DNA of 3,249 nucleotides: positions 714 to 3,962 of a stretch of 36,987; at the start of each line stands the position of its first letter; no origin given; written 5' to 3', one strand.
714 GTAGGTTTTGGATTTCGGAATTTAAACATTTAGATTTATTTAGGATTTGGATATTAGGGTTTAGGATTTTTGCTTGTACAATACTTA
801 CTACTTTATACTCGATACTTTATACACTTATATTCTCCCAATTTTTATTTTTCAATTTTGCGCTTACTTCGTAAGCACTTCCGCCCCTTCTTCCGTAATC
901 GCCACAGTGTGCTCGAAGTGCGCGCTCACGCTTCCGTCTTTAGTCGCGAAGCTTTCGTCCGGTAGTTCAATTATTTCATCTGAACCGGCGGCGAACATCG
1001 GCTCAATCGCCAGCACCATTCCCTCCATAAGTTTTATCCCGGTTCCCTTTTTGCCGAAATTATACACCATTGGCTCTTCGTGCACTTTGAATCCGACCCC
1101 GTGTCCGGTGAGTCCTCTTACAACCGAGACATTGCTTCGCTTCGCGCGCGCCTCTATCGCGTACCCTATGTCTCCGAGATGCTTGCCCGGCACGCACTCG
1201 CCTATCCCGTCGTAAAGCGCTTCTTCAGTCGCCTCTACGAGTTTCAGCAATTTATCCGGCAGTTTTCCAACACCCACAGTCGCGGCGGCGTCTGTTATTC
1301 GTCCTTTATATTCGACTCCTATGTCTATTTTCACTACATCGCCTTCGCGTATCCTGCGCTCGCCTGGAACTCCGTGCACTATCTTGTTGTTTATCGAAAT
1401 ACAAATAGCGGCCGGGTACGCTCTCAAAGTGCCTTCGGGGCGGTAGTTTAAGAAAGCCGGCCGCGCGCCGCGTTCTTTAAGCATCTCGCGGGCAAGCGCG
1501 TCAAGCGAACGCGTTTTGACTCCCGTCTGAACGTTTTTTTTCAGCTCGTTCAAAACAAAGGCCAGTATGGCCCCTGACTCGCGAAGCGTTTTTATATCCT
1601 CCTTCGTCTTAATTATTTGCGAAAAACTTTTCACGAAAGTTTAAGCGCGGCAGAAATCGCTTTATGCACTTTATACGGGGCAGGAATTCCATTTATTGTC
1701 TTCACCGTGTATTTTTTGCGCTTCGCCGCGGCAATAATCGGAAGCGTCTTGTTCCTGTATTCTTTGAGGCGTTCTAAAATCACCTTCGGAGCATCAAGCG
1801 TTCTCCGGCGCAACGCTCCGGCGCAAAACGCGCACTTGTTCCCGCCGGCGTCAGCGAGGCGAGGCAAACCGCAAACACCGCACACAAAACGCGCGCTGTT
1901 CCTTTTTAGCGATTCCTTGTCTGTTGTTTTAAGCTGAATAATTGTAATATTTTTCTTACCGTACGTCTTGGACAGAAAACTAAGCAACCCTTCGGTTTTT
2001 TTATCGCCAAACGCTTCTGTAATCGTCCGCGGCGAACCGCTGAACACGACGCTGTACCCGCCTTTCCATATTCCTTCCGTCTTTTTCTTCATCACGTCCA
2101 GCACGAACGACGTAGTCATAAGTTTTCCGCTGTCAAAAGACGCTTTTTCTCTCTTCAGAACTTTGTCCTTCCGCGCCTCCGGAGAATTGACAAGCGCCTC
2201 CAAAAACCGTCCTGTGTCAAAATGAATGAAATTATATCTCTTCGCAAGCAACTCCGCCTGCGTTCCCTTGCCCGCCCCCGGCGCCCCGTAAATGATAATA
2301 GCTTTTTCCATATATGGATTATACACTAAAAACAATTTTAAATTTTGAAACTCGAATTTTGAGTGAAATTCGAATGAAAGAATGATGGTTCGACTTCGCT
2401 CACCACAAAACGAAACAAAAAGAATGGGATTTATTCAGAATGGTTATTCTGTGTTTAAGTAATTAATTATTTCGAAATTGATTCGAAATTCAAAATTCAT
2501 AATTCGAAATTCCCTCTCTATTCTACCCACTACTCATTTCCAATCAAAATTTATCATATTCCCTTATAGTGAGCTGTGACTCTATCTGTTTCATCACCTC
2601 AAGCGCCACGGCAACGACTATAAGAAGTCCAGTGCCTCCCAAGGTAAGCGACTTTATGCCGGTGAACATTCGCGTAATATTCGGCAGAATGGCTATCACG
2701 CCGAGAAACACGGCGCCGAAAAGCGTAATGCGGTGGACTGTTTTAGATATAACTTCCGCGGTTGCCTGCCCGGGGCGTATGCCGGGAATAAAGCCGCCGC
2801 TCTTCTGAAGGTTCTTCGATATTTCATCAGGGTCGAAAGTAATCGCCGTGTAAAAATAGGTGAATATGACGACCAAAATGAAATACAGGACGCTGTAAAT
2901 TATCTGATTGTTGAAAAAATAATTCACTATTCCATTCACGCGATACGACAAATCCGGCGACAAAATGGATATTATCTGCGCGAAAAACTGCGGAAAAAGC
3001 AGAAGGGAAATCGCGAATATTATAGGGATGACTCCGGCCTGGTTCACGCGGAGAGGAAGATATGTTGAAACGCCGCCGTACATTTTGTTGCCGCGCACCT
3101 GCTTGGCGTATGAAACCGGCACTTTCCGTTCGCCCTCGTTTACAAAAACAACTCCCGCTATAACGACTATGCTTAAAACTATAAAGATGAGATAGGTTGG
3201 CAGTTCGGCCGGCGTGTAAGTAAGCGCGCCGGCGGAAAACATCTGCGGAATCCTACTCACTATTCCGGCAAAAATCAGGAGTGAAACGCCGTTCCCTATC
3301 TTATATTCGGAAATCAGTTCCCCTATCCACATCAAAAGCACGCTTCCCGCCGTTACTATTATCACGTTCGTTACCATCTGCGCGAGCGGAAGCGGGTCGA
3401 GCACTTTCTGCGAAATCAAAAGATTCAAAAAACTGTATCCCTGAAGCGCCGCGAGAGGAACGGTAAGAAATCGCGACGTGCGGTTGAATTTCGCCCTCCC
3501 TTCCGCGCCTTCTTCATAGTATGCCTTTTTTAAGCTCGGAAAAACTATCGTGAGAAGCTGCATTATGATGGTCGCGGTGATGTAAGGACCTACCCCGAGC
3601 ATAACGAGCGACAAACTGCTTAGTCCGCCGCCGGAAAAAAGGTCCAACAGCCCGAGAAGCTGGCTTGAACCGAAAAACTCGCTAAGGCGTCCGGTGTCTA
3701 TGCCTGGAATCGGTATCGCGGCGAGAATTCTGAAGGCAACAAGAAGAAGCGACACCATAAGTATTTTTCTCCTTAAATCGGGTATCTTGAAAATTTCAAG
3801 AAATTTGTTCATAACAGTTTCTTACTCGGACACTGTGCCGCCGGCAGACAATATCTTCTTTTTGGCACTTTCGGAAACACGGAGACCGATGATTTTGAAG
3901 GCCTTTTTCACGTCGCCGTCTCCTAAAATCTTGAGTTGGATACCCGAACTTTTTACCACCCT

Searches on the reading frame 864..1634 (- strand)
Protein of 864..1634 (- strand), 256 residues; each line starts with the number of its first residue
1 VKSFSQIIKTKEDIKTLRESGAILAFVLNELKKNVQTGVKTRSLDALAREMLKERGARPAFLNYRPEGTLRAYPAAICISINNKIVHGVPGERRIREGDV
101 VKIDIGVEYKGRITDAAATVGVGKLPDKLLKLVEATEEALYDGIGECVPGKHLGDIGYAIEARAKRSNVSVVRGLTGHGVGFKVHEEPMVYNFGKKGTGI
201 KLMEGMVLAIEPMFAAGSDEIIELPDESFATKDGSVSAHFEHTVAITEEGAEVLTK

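Call 16: search_protein_families(library=pfam, proteins=[window:864-1634:-])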
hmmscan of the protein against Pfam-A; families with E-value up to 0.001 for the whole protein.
window:864-1634:- (256 aa): 1 family
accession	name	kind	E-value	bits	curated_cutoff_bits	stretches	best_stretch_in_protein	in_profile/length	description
PF00557.29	Peptidase_M24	-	2e-44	152.3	23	1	16-248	2-208/208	Metallopeptidase family M24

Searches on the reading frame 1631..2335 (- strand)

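Call 16: search_protein_families(library=pfam, proteins=[window:1631-2335:-])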
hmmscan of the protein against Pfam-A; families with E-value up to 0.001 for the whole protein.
window:1631-2335:- (234 aa): 3 families
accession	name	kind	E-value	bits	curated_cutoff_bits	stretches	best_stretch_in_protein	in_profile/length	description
PF00406.28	ADK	-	2.1e-17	64.1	26.8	1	15-206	1-148/151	Adenylate kinase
PF13207.12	AAA_17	-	9.7e-10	39.3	27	1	16-108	1-86/136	AAA domain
PF13238.12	AAA_18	-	0.00081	20.3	29.4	0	13-63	1-47/128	AAA domain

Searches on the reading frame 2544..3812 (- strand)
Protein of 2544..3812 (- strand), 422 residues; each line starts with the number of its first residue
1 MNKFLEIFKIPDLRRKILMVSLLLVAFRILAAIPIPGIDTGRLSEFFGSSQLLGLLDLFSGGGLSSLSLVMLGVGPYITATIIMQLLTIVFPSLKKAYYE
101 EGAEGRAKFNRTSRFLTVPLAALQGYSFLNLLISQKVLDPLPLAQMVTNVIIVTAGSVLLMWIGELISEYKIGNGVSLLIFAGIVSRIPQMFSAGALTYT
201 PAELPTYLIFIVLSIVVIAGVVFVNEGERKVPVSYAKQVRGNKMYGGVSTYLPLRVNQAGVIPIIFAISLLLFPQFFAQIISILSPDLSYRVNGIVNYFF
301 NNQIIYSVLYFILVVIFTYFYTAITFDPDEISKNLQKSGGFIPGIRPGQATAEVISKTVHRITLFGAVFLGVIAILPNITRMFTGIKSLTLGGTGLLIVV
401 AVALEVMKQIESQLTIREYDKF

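Call 84: find_homologous_proteins(query=window:2544-3812:-, max_evalue=1e-80)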
Query window:2544-3812:- (422 aa): 7996 proteins with E <= 1e-80 among 8000 candidates; the best 120 are listed.
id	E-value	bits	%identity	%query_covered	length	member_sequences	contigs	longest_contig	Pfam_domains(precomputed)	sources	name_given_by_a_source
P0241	2.6e-259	878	100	100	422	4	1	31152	PF00344.26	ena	-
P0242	1.1e-220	751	-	-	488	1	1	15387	PF00344.26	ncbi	-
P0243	2.1e-219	747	82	100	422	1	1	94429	PF00344.26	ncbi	-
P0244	7.2e-216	735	81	100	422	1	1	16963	PF00344.26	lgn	-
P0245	3.3e-215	733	81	100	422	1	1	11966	PF00344.26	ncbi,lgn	-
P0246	4.1e-213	726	81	100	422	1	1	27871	PF00344.26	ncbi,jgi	-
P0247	5.9e-213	726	81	100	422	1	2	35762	PF00344.26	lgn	-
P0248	6.2e-213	726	81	100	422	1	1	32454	PF00344.26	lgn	-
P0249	6.4e-213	726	81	100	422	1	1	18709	PF00344.26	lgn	-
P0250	5.6e-212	723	80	100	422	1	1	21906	PF00344.26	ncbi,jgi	jgi:preprotein translocase subunit SecY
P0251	8.6e-212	722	81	100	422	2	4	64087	PF00344.26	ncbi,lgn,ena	-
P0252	1.9e-209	714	80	100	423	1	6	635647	PF00344.26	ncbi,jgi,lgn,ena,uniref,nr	ncbi:MAG: Protein translocase subunit SecY [Candidatus Jorgensenbacteria bacterium GW2011_GWA1_48_11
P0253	2.0e-208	711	79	100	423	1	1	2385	PF00344.26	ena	-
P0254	1.6e-207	708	78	100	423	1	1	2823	PF00344.26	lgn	-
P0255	9.4e-206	702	75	100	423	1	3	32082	PF00344.26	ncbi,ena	ncbi:MAG: preprotein translocase subunit SecY [Patescibacteria group bacterium]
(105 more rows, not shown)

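Call 85: find_encoding_contigs(protein=P0243, flank=6000, max_places=1)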
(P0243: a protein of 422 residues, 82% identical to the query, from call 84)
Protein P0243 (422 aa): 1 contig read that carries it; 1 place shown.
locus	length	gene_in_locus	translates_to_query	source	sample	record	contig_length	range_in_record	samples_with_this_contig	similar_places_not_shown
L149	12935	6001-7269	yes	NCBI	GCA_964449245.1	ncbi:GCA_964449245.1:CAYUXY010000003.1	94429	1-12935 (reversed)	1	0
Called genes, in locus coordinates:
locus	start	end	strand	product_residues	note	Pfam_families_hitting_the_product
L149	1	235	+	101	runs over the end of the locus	PF00203:Ribosomal_S19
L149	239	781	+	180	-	PF00237:Ribosomal_L22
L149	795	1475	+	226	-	PF07650:KH_2, PF05316:VAR1 (weak), PF00189:Ribosomal_S3_C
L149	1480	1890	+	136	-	PF00252:Ribosomal_L16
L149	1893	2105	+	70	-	PF00831:Ribosomal_L29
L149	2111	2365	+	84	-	PF00366:Ribosomal_S17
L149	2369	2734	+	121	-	PF00238:Ribosomal_L14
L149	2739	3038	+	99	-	PF00467:KOW, PF23287:KOW7_SPT5 (weak), PF17136:ribosomal_L24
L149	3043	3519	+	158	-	PF00281:Ribosomal_L5, PF00673:Ribosomal_L5_C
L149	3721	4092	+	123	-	PF00410:Ribosomal_S8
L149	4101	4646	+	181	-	PF00347:Ribosomal_L6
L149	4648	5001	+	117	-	PF00861:Ribosomal_L18p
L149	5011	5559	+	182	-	PF00333:Ribosomal_S5, PF03719:Ribosomal_S5_C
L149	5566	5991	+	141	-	PF00828:Ribosomal_L27A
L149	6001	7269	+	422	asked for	PF00344:SecY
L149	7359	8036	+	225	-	PF00406:ADK, PF13207:AAA_17 (weak)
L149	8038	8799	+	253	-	PF00557:Peptidase_M24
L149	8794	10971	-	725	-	PF01751:Toprim, PF01131:Topoisom_bac, PF01396:Zn_ribbon_Top1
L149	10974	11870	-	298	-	PF02481:DNA_processg_A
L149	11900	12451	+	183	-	-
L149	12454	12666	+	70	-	-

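Call 86: find_encoding_contigs(protein=P0248, flank=6000, max_places=1)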
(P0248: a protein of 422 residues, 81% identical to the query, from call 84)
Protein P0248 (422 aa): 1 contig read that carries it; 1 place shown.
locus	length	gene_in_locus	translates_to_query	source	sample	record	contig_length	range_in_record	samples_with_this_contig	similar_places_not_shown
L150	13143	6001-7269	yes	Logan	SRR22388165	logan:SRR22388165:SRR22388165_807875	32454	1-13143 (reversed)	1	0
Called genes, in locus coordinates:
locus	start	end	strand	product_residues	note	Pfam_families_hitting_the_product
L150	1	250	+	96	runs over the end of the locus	PF00203:Ribosomal_S19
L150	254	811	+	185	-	PF00237:Ribosomal_L22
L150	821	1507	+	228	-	PF07650:KH_2, PF05316:VAR1 (weak), PF00189:Ribosomal_S3_C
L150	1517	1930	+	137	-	PF00252:Ribosomal_L16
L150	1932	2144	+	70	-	PF00831:Ribosomal_L29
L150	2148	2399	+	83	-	PF00366:Ribosomal_S17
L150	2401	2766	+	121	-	PF00238:Ribosomal_L14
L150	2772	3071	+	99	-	PF00467:KOW (weak), PF17136:ribosomal_L24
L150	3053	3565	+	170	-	PF00281:Ribosomal_L5, PF00673:Ribosomal_L5_C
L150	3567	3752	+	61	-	PF00253:Ribosomal_S14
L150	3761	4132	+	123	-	PF00410:Ribosomal_S8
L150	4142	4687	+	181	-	PF00347:Ribosomal_L6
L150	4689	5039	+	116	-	PF00861:Ribosomal_L18p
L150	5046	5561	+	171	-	PF00333:Ribosomal_S5, PF03719:Ribosomal_S5_C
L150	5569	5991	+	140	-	PF00828:Ribosomal_L27A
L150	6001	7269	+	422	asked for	PF00344:SecY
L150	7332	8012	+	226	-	PF00406:ADK, PF13207:AAA_17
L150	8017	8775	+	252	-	PF00557:Peptidase_M24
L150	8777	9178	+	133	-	PF00293:NUDIX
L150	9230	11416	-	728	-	PF01751:Toprim, PF01131:Topoisom_bac, PF01396:Zn_ribbon_Top1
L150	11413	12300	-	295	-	PF02481:DNA_processg_A, PF18306:LDcluster4 (weak)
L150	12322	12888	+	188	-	-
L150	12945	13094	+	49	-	-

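Call 87: find_encoding_contigs(protein=P0242, flank=8000, max_places=1)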
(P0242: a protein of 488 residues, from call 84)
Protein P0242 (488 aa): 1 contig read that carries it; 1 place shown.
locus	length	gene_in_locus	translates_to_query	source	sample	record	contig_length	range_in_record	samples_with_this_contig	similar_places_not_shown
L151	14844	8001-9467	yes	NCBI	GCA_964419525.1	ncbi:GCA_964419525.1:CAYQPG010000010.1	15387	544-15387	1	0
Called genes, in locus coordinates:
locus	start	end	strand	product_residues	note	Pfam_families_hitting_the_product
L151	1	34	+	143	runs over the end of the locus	PF00297:Ribosomal_L3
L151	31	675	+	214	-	PF00573:Ribosomal_L4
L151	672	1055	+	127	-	PF00276:Ribosomal_L23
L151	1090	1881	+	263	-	PF00181:Ribosomal_L2_N, PF03947:Ribosomal_L2_C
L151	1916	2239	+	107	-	PF00203:Ribosomal_S19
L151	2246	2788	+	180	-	PF00237:Ribosomal_L22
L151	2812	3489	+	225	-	PF07650:KH_2, PF05316:VAR1 (faint), PF00189:Ribosomal_S3_C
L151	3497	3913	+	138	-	PF00252:Ribosomal_L16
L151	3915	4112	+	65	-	PF00831:Ribosomal_L29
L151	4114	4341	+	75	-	PF00366:Ribosomal_S17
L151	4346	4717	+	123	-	PF00238:Ribosomal_L14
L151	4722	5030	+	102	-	PF00467:KOW, PF17136:ribosomal_L24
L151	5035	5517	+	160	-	PF00281:Ribosomal_L5, PF00673:Ribosomal_L5_C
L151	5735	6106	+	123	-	PF00410:Ribosomal_S8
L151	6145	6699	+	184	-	PF00347:Ribosomal_L6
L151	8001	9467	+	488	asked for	PF00344:SecY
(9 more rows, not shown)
